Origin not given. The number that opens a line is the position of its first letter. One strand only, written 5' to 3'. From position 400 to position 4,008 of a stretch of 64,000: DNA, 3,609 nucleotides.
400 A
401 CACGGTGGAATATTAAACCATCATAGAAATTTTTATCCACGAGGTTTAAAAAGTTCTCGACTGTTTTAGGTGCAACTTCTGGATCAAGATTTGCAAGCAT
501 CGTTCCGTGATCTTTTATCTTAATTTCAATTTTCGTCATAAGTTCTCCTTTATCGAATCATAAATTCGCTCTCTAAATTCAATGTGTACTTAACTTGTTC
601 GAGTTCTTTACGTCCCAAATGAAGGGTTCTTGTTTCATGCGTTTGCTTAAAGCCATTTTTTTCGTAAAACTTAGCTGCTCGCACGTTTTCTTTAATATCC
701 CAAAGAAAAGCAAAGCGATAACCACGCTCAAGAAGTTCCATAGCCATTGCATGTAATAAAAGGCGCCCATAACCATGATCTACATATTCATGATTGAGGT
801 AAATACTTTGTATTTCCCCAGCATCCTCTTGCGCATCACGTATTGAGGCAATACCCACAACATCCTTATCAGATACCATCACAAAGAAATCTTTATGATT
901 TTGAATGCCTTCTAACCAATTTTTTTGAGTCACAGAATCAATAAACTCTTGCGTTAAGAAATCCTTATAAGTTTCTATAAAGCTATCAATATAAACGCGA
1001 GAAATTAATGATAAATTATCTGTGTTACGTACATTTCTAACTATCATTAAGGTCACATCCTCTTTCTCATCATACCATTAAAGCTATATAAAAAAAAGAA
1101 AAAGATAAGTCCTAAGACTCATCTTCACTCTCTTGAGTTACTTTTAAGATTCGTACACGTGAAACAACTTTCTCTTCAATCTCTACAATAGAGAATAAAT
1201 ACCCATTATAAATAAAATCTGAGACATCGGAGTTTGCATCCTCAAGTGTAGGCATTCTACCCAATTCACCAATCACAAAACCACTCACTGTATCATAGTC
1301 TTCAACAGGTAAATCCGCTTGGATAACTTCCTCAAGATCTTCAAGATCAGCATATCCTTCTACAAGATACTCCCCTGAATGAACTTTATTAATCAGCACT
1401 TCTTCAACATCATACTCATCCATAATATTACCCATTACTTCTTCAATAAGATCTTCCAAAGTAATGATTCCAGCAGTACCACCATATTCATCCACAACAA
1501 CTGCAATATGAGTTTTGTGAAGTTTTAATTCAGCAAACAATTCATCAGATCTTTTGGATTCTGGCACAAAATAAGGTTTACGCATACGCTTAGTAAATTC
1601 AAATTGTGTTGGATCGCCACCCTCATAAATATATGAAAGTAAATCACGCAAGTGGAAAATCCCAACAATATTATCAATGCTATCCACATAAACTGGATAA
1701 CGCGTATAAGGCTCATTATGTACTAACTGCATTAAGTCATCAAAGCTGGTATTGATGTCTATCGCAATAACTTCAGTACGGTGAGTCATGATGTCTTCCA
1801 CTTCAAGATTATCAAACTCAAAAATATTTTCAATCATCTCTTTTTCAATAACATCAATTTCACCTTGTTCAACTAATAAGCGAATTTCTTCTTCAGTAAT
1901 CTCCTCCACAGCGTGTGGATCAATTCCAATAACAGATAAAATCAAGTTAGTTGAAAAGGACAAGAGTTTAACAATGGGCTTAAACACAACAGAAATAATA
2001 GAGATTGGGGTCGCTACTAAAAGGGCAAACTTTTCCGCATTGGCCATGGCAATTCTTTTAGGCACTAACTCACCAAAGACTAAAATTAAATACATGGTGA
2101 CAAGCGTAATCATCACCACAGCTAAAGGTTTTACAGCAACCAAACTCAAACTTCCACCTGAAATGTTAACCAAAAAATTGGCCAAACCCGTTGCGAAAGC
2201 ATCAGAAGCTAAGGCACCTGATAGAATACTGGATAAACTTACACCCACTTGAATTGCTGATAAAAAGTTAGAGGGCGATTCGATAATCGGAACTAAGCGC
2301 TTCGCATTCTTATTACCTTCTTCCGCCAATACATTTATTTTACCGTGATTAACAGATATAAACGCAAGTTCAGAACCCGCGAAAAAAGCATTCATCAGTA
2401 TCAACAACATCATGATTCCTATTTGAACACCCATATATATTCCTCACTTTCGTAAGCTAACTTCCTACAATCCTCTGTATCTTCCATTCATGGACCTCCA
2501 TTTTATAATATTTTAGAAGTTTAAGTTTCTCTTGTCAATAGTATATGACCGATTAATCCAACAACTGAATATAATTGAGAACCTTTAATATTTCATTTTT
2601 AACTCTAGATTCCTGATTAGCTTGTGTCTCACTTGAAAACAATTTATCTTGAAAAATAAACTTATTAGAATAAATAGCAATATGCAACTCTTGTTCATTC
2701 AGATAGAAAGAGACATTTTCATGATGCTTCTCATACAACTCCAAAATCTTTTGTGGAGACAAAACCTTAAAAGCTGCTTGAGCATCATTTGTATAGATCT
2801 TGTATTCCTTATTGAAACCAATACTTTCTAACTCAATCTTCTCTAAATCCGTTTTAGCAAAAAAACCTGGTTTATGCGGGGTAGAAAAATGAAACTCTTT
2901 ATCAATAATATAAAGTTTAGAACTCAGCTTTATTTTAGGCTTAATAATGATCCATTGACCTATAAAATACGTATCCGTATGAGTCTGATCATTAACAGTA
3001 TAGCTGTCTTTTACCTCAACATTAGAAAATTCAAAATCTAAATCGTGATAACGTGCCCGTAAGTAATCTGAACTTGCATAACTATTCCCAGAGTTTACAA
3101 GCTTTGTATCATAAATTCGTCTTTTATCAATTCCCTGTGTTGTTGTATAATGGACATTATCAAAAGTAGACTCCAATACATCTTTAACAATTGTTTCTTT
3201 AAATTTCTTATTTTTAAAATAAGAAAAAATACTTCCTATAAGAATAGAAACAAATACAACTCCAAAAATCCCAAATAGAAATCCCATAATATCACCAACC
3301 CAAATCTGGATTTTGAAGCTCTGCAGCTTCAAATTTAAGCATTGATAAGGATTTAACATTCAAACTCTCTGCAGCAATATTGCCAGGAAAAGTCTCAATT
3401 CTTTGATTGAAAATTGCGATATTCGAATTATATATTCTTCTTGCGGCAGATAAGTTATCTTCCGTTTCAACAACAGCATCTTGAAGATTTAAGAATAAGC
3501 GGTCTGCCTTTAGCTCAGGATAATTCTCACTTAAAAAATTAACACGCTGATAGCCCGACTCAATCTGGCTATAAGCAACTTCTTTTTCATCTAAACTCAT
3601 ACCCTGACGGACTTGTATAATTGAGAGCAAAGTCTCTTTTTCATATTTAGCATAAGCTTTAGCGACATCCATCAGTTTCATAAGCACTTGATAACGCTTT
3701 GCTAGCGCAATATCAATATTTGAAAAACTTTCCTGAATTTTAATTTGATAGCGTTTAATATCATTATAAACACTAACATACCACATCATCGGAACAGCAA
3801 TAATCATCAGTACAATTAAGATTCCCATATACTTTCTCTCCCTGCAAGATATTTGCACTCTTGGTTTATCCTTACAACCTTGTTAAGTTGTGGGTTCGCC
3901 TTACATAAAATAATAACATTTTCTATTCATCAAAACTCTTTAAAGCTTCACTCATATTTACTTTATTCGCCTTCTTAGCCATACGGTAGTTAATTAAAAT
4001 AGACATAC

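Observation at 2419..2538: Acidic leader peptide and mutually exclusive hairpins over the RBS of the CorC/CNNM gene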

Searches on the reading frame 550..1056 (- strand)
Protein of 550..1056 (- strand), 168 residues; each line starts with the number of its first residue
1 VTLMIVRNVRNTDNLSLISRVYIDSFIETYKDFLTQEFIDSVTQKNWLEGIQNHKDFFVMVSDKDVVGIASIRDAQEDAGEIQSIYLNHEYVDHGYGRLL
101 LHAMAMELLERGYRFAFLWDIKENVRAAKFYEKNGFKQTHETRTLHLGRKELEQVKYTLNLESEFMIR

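Call 6: search_protein_families(library=pfam, proteins=[window:550-1056:-])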
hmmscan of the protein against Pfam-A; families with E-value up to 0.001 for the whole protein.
window:550-1056:- (168 aa): 6 families
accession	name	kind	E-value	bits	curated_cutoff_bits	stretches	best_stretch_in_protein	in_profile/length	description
PF00583.31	Acetyltransf_1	-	1.8e-14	54.4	20.7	1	34-136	17-116/116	Acetyltransferase (GNAT) family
PF13508.13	Acetyltransf_7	-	1.4e-12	48.2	27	1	54-138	2-84/84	Acetyltransferase (GNAT) domain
PF13673.13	Acetyltransf_10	-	2.3e-12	47.4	23.6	1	29-143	4-114/128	Acetyltransferase (GNAT) domain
PF08445.16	FR47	-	1.6e-08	34.9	22.1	1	76-142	18-83/86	FR47-like protein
PF13420.13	Acetyltransf_4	-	0.00029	21.3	24.3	1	33-144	24-142/155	Acetyltransferase (GNAT) domain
PF13302.13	Acetyltransf_3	-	0.00054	21.1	25.4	1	34-137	36-138/138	Acetyltransferase (GNAT) domain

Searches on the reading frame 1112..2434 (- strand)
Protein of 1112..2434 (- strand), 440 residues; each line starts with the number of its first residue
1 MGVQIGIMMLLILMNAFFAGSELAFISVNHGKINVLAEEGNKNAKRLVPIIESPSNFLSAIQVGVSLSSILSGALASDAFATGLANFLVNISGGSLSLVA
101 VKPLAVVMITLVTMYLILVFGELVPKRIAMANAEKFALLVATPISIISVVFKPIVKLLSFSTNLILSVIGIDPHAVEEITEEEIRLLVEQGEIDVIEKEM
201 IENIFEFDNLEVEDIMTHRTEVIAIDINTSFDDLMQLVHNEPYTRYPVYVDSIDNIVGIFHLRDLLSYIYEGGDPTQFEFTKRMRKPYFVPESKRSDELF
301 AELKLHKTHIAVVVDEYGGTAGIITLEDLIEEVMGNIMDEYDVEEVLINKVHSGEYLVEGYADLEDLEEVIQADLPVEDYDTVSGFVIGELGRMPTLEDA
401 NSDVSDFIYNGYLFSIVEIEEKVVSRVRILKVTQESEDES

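Call 6: search_protein_families(library=pfam, proteins=[window:1112-2434:-])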
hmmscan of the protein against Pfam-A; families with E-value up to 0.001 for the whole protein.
window:1112-2434:- (440 aa): 3 families
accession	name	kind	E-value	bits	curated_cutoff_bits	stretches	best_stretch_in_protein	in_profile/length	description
PF01595.25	CNNM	-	6.4e-47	160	28.4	1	7-198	2-179/181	Cyclin M transmembrane N-terminal domain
PF00571.33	CBS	-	1.8e-17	63.8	24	2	212-270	1-56/57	CBS domain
PF03471.22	CorC_HlyC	-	3.6e-17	62.6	27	1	350-431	2-79/81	Transporter associated domain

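Call 8: find_related_loci(query=window:1112-2434:-, collection=genome_contigs, flank=2500)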
Query window:1112-2434:- (440 aa) in genome_contigs; peptide patterns used: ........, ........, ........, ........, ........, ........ (x = any residue, [..] = any of these).
86 stretches matched a pattern; 34 encode a relative of the query (tblastn E <= 1e-3); 34 distinct loci.
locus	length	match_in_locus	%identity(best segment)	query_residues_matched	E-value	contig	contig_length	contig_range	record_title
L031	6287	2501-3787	73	14-439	0e+0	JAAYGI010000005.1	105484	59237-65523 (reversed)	MAG: Erysipelothrix sp. isolate AS09scLD_209 14127_AS09, whole genome shotgun sequence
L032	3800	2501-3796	62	2-432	0e+0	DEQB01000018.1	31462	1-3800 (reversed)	MAG TPA_asm: Erysipelothrix sp. UBA3377 UBA3377_contig_7450, whole genome shotgun sequence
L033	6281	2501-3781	62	14-438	7e-172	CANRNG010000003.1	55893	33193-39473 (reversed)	MAG: uncultured Erysipelothrix sp. isolate Lapin-021__bin66 genome assembly, contig: Lapin-021__NODE_691_length_55893_co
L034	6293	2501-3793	59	1-431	1e-170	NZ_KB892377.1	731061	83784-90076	Erysipelothrix tonsillarum DSM 14972 B096DRAFT_scaffold_0.1, whole genome shotgun sequence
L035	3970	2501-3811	59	1-438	1e-169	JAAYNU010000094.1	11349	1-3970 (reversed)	MAG: Erysipelothrix sp. isolate AS21ysBPME_246 89084_AS21, whole genome shotgun sequence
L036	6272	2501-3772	59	15-438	3e-165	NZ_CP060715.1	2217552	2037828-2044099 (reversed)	Erysipelothrix inopinata strain DSM 15511 chromosome, complete genome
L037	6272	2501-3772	59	15-438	2e-165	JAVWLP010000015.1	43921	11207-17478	MAG: Erysipelothrix sp. isolate CGS1Y4-bin18 NODE_496_length_43921_cov_6.333242, whole genome shotgun sequence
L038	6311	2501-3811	58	1-438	5e-164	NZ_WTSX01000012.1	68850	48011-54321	Erysipelothrix anatis strain D17_0559-3-2-1 NODE_12_length_68850_cov_133.858213, whole genome shotgun sequence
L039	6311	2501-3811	58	1-438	5e-164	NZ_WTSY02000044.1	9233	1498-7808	Erysipelothrix aquatica strain VA92-K48 contig00044, whole genome shotgun sequence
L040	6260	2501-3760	60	16-435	4e-163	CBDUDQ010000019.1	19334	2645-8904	MAG TPA_asm: uncultured Erysipelothrix sp. isolate ERR2919991_binner23_Refined_4 genome assembly, contig: ERZ25071631.63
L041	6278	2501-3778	60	15-440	1e-161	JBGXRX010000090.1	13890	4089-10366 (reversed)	MAG: Erysipelothrix sp. isolate Z2-37_MAG_44 Z2-37__172260, whole genome shotgun sequence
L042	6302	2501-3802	58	4-438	8e-155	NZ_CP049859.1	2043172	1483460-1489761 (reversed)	Erysipelothrix sp. HDW6A chromosome, complete genome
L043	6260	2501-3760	51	3-423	5e-141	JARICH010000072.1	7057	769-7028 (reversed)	MAG: Atopostipes sp. isolate cluster2_bin.34 k127_926345, whole genome shotgun sequence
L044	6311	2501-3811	58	1-438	4e-164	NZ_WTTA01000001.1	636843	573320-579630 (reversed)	Erysipelothrix aquatica strain 181008240 NODE_1_length_636843_cov_58.837918, whole genome shotgun sequence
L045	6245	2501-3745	42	7-429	5e-102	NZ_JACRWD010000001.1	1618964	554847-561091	Paeniclostridium hominis strain NSJ-45 M14_ctg001, whole genome shotgun sequence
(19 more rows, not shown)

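Call 51: search_solved_structures(query=window:1112-2434:-, max_evalue=1e-10)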
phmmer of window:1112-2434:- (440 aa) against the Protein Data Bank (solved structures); distinct sequences matched with E-value up to 1e-10: 24.
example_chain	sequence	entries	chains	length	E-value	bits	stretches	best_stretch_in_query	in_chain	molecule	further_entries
7m1u_A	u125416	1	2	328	1.2e-45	159.8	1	3-334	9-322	Hemolysin, contains CBS domains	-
7m1t_A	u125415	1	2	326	1.8e-44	155.8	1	3-334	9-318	Hemolysin, contains CBS domains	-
7cfk_A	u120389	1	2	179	1.3e-35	126.6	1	179-345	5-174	Hemolysin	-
4hg0_A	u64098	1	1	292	1.4e-35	126.5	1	180-427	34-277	Magnesium and cobalt efflux protein CorC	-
7cfh_A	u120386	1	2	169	1.2e-34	123.5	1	179-340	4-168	Hemolysin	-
7cfi_A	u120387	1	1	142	1.3e-32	116.8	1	197-337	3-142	Hemolysin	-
3lfr_A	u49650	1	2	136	5.1e-27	98.4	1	209-344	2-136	putative Metal ion transporter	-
7msu_A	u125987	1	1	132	2.3e-26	96.2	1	213-334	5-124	Hemolysin, contains CBS domains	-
3lv9_A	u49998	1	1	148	3.8e-25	92.2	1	191-337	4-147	Putative transporter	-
3oi8_A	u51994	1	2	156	1.1e-24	90.7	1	185-331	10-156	Uncharacterized protein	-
5yz2_A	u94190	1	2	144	7.3e-23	84.7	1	211-338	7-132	Magnesium and cobalt efflux protein CorC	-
3jtf_A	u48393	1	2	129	1.2e-22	84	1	212-337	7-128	Magnesium and cobalt efflux protein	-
3nqr_A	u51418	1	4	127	6.1e-22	81.6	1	211-335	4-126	Magnesium and cobalt efflux protein corC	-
3lhh_A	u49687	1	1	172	2e-21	79.9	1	174-340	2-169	CBS domain protein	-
3oco_A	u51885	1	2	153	3.8e-20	75.7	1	199-344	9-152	Hemolysin-like protein containing CBS domains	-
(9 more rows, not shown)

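Call 52: search_protein_families(library=ncbifam, proteins=[window:1112-2434:-])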
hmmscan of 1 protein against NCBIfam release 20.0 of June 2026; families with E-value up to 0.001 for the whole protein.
window:1112-2434:- (440 aa): 5 families
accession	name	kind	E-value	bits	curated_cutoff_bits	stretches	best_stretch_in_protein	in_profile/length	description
TIGR03520.1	GldE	subfamily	1.9e-78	264.3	376.05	1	8-429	1-405/408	gliding motility-associated protein GldE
NF052568.1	PolamExpPaeASal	equivalog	3e-71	240.5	500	1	5-427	5-420/424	polyamine export protein PaeA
NF008604.1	PRK11573.1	equivalog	3.5e-57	194.2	475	1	5-438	10-425/428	hypothetical protein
NF011675.0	PRK15094.1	equivalog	6.1e-38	130.8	379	1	184-433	41-282/292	CNNM family magnesium/cobalt transport protein CorC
TIGR01302.1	IMP_dehydrog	equivalog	0.00019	20.5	481.5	0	209-266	142-197/450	IMP dehydrogenase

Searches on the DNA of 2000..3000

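Call 3: search_rna_families(source=window, start=2000, end=3000, threshold=evalue, max_evalue=10)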
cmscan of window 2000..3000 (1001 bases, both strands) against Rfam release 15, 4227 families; matches with E-value up to 10: 4.
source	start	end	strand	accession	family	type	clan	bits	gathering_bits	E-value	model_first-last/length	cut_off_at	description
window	2676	2728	-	RF00203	snoR160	Gene; snRNA; snoRNA; CD-box;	-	18.4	42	9.9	1-80/80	no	Small nucleolar RNA R160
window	2721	2789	-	RF03494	mir-4680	Gene; miRNA;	-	18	78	3.3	1-69/69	no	mir-4680 microRNA precursor family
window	2127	2220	+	RF01414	Dicty_Class_I_RNA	Gene;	-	17.1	41.5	4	1-56/56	no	Class I RNA from Dictyostelium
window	2892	2935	-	RF00316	snoR43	Gene; snRNA; snoRNA; CD-box;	-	16.8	50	8.7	1-73/73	no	Small nucleolar RNA R43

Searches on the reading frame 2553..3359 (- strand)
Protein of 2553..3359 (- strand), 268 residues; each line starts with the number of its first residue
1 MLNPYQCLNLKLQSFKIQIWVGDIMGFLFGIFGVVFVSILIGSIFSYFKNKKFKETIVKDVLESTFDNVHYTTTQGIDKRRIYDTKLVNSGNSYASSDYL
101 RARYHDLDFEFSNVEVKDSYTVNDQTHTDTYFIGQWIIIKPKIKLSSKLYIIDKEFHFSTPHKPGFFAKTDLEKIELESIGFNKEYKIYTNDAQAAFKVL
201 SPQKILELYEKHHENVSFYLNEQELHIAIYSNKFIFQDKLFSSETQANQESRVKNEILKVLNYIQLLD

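Call 6: search_protein_families(library=pfam, proteins=[window:2553-3359:-])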
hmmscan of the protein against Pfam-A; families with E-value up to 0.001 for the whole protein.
window:2553-3359:- (268 aa): 1 family
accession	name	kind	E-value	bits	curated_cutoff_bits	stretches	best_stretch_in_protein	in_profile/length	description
PF11335.13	DUF3137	-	7e-19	68.5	26.1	1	130-267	1-137/139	Protein of unknown function (DUF3137)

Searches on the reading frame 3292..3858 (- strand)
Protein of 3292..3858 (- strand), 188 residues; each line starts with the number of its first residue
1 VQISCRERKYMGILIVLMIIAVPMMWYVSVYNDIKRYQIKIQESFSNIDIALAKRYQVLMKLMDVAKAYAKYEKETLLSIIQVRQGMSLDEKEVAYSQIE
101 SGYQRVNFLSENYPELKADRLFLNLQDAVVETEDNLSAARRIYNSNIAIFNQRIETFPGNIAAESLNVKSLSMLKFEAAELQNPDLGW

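Call 6: search_protein_families(library=pfam, proteins=[window:3292-3858:-])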
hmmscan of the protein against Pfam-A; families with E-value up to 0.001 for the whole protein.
window:3292-3858:- (188 aa): 1 family
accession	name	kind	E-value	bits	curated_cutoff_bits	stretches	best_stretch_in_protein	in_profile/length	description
PF04011.17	LemA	-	6.1e-35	120.7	26.2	1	45-185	2-146/149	LemA family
